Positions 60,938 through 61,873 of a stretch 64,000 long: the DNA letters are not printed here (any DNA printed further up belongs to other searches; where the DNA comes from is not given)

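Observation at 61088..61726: MshEN-type c-di-GMP-binding motif fused to a CheW-like domain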

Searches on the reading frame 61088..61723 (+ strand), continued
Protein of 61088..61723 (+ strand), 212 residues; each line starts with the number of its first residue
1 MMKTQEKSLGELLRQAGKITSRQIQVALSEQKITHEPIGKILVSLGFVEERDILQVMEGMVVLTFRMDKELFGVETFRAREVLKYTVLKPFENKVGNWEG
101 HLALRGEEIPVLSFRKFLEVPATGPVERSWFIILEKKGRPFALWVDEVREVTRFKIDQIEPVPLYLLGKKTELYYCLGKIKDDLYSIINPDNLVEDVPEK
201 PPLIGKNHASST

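Call 23: find_related_loci(query=A1, collection=genome_contigs, flank=10000)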
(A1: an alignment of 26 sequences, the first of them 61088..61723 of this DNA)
Query A1 (212 aa) in genome_contigs; peptide patterns used: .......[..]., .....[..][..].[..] (x = any residue, [..] = any of these).
74 stretches matched a pattern; 25 encode a relative of the query (tblastn E <= 1e-3); 24 distinct loci.
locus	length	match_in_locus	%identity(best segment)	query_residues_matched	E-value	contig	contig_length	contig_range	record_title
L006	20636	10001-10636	69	1-212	4e-93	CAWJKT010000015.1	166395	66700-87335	MAG: uncultured proteobacterium isolate MFD05512.bin.2.30 genome assembly, contig: contig_32071, whole genome shotgun se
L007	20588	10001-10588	72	1-196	4e-91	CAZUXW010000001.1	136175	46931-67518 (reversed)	MAG TPA_asm: uncultured bacterium isolate binchicken_co54_368 genome assembly, contig: NODE_103_length_136175_cov_22.458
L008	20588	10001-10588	72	1-196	1e-89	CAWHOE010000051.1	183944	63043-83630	MAG: candidate division FCPU426 bacterium isolate MFD01223.bin.2.21 genome assembly, contig: contig_47169, whole genome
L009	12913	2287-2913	67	1-209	6e-89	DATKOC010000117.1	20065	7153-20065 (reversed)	MAG TPA_asm: bacterium isolate SMAG_U14754 k141_167967, whole genome shotgun sequence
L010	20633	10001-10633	65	1-211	2e-87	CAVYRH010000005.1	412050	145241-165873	MAG: uncultured proteobacterium isolate MFD05512.bin.1.167 genome assembly, contig: contig_19143, whole genome shotgun s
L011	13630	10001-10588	67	1-196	2e-87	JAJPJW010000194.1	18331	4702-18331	MAG: Proteobacteria bacterium isolate Centralia_MAG_561 k107_22451385, whole genome shotgun sequence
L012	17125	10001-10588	69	1-196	5e-87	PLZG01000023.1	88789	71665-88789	MAG: candidate division FCPU426 bacterium isolate palsa_1180 73.20120700_P3D.179_contig_25273, whole genome shotgun sequ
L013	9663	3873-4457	68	2-196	3e-85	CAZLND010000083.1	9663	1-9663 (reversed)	MAG TPA_asm: uncultured bacterium isolate binchicken_co50_333 genome assembly, contig: NODE_9017_length_9663_cov_4.99510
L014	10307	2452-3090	62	2-212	6e-84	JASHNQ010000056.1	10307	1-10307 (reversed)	MAG: candidate division FCPU426 bacterium isolate JOPF001 JOPF_AWAY_contig_837549, whole genome shotgun sequence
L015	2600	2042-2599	71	1-186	7e-86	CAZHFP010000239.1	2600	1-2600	MAG TPA_asm: uncultured bacterium isolate binchicken_co54_505 genome assembly, contig: NODE_87112_length_2600_cov_9.2860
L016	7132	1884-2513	65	1-210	1e-82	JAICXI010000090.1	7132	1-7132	MAG: bacterium isolate LS_FP_2_bin.106 k141_4312529_length_7132_cov_7.0000, whole genome shotgun sequence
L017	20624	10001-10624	62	1-209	1e-81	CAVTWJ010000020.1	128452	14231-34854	MAG: candidate division FCPU426 bacterium isolate MFD09286.bin.2.88 genome assembly, contig: contig_86205, whole genome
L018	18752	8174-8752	66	2-194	4e-81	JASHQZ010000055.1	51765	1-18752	MAG: candidate division FCPU426 bacterium isolate JOPF088 JOPF_NEAR_contig_194442, whole genome shotgun sequence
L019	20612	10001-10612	62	5-209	1e-79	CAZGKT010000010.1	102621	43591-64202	MAG TPA_asm: uncultured bacterium isolate binchicken_co162_638 genome assembly, contig: NODE_216_length_102621_cov_9.193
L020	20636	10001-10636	72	1-212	1e-100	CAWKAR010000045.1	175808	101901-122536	MAG: candidate division FCPU426 bacterium isolate MFD03726.bin.1.149 genome assembly, contig: contig_43448, whole genome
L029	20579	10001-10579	35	3-193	1e-23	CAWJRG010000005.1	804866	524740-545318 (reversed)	MAG: uncultured bacterium isolate MFD03726.bin.1.65 genome assembly, contig: contig_13, whole genome shotgun sequence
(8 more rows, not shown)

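Call 32: predict_structure(alignment_id=A1)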
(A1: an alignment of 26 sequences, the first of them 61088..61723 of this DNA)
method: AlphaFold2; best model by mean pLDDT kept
length: 212 residues; sequences in the alignment: 26
mean_pLDDT: 83.6   pTM: 0.74
mean pLDDT of the five models: 83.6, 82.7, 82.0, 78.6, 71.9
residues with pLDDT >= 90: 102; 70-90: 79; 50-70: 15; < 50: 16
segments of 3 or more residues with pLDDT < 50: 1-4, 202-212
pLDDT, mean of each block of 10 residues (from residue 1): 61 87 94 93 93 85 93 92 94 85 92 91 87 91 95 89 62 79 90 74 40 32
secondary structure, 60 per line:
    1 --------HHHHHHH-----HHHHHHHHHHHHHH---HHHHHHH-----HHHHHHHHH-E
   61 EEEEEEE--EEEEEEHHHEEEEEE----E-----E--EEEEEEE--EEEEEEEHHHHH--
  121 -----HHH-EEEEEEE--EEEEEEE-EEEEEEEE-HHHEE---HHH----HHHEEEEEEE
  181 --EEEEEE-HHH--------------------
elements in order: H9-15 H21-34 H38-44 H50-58 E60-67 E70-75 E79-84 E98-104 E107-113 H114-118 E130-136 E139-145 E147-154 E174-180 E183-188
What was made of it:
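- Checked: In the AlphaFold2 model helix 4 (50-58) is followed by CheW strand 1 at residue 60 (call 32).
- AF2 model pLDDT 83.6, with helices 9-15, 21-34, 38-44 and 50-58 followed by a strand at residue 60 (call 32).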

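Call 34: search_protein_representatives(alignment_id=A1)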
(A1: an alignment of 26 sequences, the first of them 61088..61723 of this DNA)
Query: 26 sequences, 212 profile positions. Proteins with E-value up to 0.001 (for the whole library): 23630; up to 1e-10: 3797; up to 1e-30: 135. The best 150 are listed.
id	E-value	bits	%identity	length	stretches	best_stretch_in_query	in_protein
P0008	6.3e-107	372.0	-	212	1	1-211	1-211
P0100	2.1e-68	246.1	-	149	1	1-148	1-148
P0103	1.3e-62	227.3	-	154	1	56-211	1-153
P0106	1.3e-50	188.0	-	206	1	2-201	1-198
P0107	8.5e-49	182.1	-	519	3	60-205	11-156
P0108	1.7e-48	181.1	-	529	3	55-200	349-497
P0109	1.9e-48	181.0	-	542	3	62-208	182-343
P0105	1.9e-47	177.7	-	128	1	2-105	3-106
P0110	1.2e-46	175.1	-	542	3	55-209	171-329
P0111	2.3e-46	174.1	-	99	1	1-98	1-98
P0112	8.8e-46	172.2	-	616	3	63-206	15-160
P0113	1.7e-45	171.3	-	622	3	62-182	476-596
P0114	8.2e-45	169.1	-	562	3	56-206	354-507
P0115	2.6e-44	167.4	-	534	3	63-180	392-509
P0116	4.9e-44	166.5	-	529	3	56-199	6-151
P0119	1.6e-42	161.6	-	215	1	2-202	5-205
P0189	5.9e-34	133.6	-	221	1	3-199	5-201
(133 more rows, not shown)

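Call 36: fold_search(model_id=the predicted structure, library=pdb)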
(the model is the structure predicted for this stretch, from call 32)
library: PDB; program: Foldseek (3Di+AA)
matches with E <= 10: 295; with E <= 0.001: 18
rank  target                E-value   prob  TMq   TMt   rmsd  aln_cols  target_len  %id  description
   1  9a72_B                1.5e-12  1.00  0.60  0.81   5.8       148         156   19  Integrative model of YFMS-CHEW by crosslinking MS and deep learning (released 2024-09-18)
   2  6s1k_C                2.4e-12  1.00  0.58  0.83   2.3       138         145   23  E. coli Core Signaling Unit, carrying QQQQ receptor mutation (released 2020-01-22)
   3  2qdl_A                5.4e-12  1.00  0.58  0.79   2.1       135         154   29  Crystal structure of scaffolding protein TtCheW from Thermoanaerobacter tengcongensis (released 2007-09-04)
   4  8c5v_E                1.4e-11  1.00  0.59  0.86   2.2       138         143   23  Chemotaxis core signalling unit from E protein lysed E. coli cells (released 2023-09-13)
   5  2qdl_B                2.3e-11  1.00  0.60  0.85   2.1       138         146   29  Crystal structure of scaffolding protein TtCheW from Thermoanaerobacter tengcongensis (released 2007-09-04)
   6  2ch4_Y                5.9e-11  1.00  0.57  0.85   2.1       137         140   22  Complex between Bacterial Chemotaxis histidine kinase CheA domains P4 and P5 and receptor-adaptor protein CheW (released 2006-04-18)
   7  2ch4_W                1.5e-09  1.00  0.57  0.84   2.2       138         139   22  Complex between Bacterial Chemotaxis histidine kinase CheA domains P4 and P5 and receptor-adaptor protein CheW (released 2006-04-18)
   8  6s1k_A                1.7e-09  1.00  0.54  0.31   2.2       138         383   20  E. coli Core Signaling Unit, carrying QQQQ receptor mutation (released 2020-01-22)
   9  2ho9_MODEL_1_A        8.7e-09  1.00  0.54  0.67   3.3       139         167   22  Solution Structure of chemotaxi protein CheW from Escherichia coli (released 2007-07-10)
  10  2ch4_A                1.3e-08  1.00  0.54  0.37   2.1       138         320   15  Complex between Bacterial Chemotaxis histidine kinase CheA domains P4 and P5 and receptor-adaptor protein CheW (released 2006-04-18)
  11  2ch4_B                1.8e-08  1.00  0.52  0.38   9.5       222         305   15  Complex between Bacterial Chemotaxis histidine kinase CheA domains P4 and P5 and receptor-adaptor protein CheW (released 2006-04-18)
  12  1k0s_MODEL_1_A        2.2e-08  1.00  0.50  0.67   3.4       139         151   23  Solution structure of the chemotaxis protein CheW from the thermophilic organism Thermotoga maritima (released 2002-02-06)
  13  4jpb_A                2.7e-08  1.00  0.52  0.82   3.0       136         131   17  The structure of a ternary complex between CheA domains P4 and P5 with CheW and with an unzipped fragment of TM14, a c (released 2013-08-28)
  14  1b3q_A                4.9e-08  1.00  0.51  0.31   3.2       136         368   17  CRYSTAL STRUCTURE OF CHEA-289, A SIGNAL TRANSDUCING HISTIDINE KINASE (released 1999-12-15)
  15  3ur1_A                5.2e-08  1.00  0.54  0.44   2.3       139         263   15  The structure of a ternary complex between CheA domains P4 and P5 with CheW and with a truncated fragment of TM14, a c (released 2012-03-07)
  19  5htl_B                3.3e-02  1.00  0.24  0.36   0.8        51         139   39  Structure of MshE with cdg (released 2016-10-05)
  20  8pdk_A                9.7e-02  1.00  0.23  0.35   1.1        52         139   36  X-ray structure of the Thermus thermophilus PilF-GSPIIB domain in the c-di-GMP bound state (released 2024-06-26)
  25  5htl_A                1.2e-01  0.99  0.23  0.34   9.8        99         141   22  Structure of MshE with cdg (released 2016-10-05)
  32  8pdk_B                3.6e-01  1.00  0.23  0.36   1.2        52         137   36  X-ray structure of the Thermus thermophilus PilF-GSPIIB domain in the c-di-GMP bound state (released 2024-06-26)
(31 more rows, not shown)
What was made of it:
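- On MshEN_N (c-di-GMP-binding subdomain of MshE/GSPII domains): AF2 helices 9-15, 21-34, 38-44 and 50-58 (call 32); 0.8 A over 51 residues to 5htl_B and 1.0-1.2 A to 8pdk (call 36).
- On CheW coupling protein: Foldseek E=1e-12 to 1e-11, rmsd 2.1-2.3 A, to 2qdl, 6s1k_C, 8c5v_E and 2ch4 (call 36).
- Foldseek: N-terminal 51 residues at 0.8 A and 39% identity to MshE with c-di-GMP (5htl_B), and 1.0-1.2 A to holo PilF GSPII-B; CheW part at 2.1-2.3 A over 135-138 alignment columns (call 36). 0.8 A superposition on MshE (call 36).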

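Call 38: find_encoding_contigs(protein=P0119, flank=10000, max_places=2)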
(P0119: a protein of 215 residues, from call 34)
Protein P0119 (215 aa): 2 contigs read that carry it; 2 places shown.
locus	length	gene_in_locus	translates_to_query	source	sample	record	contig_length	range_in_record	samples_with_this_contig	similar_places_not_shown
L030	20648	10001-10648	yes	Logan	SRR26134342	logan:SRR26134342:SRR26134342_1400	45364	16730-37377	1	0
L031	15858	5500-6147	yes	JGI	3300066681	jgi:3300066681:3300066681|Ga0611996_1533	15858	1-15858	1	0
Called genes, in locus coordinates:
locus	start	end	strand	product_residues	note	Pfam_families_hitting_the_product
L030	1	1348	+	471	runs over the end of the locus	PF13185:GAF_2, PF13492:GAF_3 (weak), PF00990:GGDEF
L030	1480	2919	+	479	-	PF24898:GGDEF_GdpP (faint), PF01590:GAF (weak), PF13185:GAF_2, PF13492:GAF_3 (weak), PF00990:GGDEF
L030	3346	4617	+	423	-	PF07498:Rho_N, PF07497:Rho_RNA_bind, PF00006:ATP-synt_ab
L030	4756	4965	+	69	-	PF01197:Ribosomal_L31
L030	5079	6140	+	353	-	PF03462:PCRF, PF00472:RF-1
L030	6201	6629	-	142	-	PF06935:DUF1284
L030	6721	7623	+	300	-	PF17827:PrmC_N, PF02527:GidB, PF05175:MTS, PF06325:PrmA, PF13847:Methyltransf_31, PF02390:Methyltransf_4, PF08241:Methyltransf_11, PF08242:Methyltransf_12, +6 more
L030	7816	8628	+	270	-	PF03705:CheR_N, PF01739:CheR, PF13489:Methyltransf_23 (weak), PF08241:Methyltransf_11 (weak), PF08242:Methyltransf_12 (weak), PF13649:Methyltransf_25 (faint)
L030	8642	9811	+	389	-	-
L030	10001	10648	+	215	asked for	PF01584:CheW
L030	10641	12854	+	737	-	-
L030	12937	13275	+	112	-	PF00543:P-II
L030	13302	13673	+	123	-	PF00072:Response_reg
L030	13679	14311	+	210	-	PF13690:CheX (faint), PF04509:CheC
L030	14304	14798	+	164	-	PF03975:CheD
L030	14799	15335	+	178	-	PF01584:CheW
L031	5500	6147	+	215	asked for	PF01584:CheW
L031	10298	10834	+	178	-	PF01584:CheW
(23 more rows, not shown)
